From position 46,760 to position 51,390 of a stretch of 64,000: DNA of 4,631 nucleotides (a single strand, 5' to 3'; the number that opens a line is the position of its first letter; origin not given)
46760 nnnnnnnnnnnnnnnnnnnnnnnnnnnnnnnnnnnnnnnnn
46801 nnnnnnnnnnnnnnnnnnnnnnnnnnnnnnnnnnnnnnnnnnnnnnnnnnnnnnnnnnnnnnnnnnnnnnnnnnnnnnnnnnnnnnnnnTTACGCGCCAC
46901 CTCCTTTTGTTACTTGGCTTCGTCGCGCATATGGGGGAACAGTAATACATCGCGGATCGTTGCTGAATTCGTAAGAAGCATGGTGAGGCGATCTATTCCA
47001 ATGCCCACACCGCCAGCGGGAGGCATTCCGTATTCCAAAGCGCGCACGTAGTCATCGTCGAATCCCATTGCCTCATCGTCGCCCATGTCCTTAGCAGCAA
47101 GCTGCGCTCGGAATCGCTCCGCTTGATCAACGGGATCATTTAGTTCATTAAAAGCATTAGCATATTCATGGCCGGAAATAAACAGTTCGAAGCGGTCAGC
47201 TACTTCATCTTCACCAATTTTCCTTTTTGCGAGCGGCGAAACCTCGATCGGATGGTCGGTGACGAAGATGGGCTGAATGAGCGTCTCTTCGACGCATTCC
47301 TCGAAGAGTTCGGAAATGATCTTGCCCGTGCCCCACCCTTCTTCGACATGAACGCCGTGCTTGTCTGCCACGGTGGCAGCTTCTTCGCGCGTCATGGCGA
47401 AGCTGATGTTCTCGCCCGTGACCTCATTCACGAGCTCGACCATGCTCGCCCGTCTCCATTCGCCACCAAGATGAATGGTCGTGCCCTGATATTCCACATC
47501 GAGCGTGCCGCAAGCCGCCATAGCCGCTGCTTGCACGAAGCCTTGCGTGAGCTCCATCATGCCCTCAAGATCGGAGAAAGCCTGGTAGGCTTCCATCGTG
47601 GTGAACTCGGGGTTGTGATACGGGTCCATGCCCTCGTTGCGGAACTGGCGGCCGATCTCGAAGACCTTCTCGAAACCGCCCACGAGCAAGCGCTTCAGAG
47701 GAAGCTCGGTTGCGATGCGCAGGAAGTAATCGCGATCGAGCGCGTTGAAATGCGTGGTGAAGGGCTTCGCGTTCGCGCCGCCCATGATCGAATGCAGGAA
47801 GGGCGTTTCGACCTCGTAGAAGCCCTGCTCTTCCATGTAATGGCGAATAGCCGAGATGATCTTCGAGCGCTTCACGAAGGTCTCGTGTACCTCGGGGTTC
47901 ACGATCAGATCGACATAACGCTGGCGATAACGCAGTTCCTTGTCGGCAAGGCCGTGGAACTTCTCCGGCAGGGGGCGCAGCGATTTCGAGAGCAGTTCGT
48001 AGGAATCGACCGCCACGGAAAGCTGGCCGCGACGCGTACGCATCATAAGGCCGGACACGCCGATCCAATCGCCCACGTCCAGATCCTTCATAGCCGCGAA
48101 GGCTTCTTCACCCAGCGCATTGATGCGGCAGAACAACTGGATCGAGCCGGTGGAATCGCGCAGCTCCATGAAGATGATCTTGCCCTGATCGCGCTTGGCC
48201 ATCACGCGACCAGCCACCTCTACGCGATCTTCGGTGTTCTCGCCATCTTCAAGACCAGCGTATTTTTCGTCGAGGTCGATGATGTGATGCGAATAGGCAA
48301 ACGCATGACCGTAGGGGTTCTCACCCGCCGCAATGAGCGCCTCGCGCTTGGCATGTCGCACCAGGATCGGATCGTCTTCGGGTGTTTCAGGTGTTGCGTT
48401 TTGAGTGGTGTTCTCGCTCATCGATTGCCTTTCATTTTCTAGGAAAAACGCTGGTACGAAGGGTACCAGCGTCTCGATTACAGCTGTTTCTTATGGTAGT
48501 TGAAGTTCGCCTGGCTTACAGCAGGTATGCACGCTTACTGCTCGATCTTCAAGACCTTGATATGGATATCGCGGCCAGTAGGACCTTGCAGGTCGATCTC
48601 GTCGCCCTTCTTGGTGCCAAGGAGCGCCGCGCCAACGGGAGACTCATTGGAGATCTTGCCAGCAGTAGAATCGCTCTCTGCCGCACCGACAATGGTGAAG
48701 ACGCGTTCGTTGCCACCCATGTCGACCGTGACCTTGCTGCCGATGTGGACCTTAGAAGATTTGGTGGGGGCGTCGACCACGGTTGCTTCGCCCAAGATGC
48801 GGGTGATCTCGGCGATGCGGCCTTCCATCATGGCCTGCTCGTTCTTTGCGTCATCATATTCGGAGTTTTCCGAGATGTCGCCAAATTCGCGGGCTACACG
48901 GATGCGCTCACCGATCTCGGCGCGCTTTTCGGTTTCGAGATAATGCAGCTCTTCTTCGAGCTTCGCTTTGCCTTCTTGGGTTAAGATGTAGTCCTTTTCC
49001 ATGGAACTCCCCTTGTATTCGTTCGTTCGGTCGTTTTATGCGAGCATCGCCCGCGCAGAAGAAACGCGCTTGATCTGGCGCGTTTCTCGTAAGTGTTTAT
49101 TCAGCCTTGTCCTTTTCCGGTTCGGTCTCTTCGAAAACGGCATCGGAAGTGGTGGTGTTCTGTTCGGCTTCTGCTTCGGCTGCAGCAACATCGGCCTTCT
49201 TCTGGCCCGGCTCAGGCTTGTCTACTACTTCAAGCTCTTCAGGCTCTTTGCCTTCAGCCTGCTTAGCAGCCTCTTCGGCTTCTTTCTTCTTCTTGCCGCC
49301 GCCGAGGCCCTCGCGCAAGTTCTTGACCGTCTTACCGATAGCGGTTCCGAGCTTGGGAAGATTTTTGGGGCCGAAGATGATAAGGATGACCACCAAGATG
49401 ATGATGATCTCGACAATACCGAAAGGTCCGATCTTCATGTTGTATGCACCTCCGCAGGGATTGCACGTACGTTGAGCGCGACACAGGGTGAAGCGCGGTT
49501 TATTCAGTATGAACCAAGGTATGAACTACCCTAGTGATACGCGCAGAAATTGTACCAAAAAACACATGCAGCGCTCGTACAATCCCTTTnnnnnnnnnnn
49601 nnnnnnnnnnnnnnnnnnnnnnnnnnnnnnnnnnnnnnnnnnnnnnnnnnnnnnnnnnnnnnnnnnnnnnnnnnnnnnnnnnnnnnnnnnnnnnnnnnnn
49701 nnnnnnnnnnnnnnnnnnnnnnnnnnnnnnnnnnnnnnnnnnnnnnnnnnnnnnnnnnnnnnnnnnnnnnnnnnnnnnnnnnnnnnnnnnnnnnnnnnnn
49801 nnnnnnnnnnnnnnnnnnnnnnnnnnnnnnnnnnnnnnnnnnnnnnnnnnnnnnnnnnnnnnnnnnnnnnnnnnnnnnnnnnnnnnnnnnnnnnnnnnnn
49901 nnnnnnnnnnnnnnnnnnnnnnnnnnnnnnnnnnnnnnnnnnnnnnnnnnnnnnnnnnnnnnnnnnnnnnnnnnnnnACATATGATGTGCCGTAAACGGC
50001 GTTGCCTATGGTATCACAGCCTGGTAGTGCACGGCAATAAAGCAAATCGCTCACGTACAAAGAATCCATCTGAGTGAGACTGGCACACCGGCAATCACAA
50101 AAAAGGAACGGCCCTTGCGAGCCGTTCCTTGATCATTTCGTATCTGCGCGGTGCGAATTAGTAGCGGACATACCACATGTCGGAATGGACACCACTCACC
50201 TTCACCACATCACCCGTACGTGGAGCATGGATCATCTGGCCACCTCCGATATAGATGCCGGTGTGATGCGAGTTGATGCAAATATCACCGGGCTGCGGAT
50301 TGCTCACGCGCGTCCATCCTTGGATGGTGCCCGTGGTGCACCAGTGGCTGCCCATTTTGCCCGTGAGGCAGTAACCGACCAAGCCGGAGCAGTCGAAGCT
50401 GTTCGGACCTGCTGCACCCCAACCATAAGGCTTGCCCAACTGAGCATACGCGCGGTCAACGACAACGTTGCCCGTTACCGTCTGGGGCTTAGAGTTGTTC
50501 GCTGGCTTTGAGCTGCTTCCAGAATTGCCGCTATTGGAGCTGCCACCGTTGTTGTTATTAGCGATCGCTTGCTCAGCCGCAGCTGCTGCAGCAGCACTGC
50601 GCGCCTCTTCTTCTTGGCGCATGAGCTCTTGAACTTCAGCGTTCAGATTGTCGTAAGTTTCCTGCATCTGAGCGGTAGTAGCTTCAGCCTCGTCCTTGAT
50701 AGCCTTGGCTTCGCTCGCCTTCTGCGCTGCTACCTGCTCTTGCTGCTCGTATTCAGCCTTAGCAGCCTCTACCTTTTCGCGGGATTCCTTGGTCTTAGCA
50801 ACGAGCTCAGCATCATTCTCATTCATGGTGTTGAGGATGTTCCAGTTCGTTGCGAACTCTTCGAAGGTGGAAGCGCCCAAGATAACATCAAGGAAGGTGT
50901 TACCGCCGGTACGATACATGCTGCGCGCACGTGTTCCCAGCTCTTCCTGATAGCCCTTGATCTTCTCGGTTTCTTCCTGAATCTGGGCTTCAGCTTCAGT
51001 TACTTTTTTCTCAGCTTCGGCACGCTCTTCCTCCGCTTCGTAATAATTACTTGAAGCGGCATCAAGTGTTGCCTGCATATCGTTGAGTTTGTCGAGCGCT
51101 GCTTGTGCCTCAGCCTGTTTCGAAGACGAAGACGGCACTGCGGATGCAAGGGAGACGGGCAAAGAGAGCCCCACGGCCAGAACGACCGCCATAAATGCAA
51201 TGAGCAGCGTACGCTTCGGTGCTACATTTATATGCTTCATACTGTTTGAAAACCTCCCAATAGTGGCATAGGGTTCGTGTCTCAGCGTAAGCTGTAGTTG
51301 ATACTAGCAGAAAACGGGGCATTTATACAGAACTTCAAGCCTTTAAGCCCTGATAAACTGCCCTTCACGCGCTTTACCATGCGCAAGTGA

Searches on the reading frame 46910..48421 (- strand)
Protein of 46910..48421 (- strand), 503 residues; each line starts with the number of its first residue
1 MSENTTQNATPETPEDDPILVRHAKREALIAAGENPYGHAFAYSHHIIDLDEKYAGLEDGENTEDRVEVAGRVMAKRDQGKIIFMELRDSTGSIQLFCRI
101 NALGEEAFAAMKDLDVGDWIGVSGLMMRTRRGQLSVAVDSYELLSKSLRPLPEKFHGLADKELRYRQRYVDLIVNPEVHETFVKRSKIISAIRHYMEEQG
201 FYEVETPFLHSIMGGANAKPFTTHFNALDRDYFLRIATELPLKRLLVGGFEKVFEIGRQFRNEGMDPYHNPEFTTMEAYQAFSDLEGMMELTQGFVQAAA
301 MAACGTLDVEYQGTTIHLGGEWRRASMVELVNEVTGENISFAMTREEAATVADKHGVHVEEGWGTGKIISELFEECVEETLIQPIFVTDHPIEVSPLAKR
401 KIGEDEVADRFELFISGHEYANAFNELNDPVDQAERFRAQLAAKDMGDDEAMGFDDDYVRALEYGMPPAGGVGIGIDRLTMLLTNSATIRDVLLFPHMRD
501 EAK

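Call 73: search_protein_families(library=pfam, proteins=[window:46910-48421:-], max_evalue=0.00001)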
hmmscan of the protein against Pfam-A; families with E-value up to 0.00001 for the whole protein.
window:46910-48421:- (503 aa): 2 families
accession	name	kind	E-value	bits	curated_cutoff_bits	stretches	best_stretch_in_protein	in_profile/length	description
PF00152.25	tRNA-synt_2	-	2.1e-84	283.7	25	1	160-498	1-307/308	tRNA synthetases class II (D, K and N)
PF01336.31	tRNA_anti-codon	-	5.4e-18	65.1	27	1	67-144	1-75/75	OB-fold nucleic acid binding domain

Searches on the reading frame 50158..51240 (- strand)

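Call 73: search_protein_families(library=pfam, proteins=[window:50158-51240:-], max_evalue=0.00001)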
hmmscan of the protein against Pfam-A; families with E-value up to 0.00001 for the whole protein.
window:50158-51240:- (360 aa): 2 families
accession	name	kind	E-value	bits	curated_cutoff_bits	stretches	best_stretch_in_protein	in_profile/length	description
PF00877.26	NLPC_P60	-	9.1e-16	58.2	23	1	269-359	1-99/105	NlpC/P60 family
PF24568.1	CC_PcsB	-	1.5e-12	47.6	27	1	87-159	1-74/75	Peptidoglycan hydrolase PcsB, coiled-coil domain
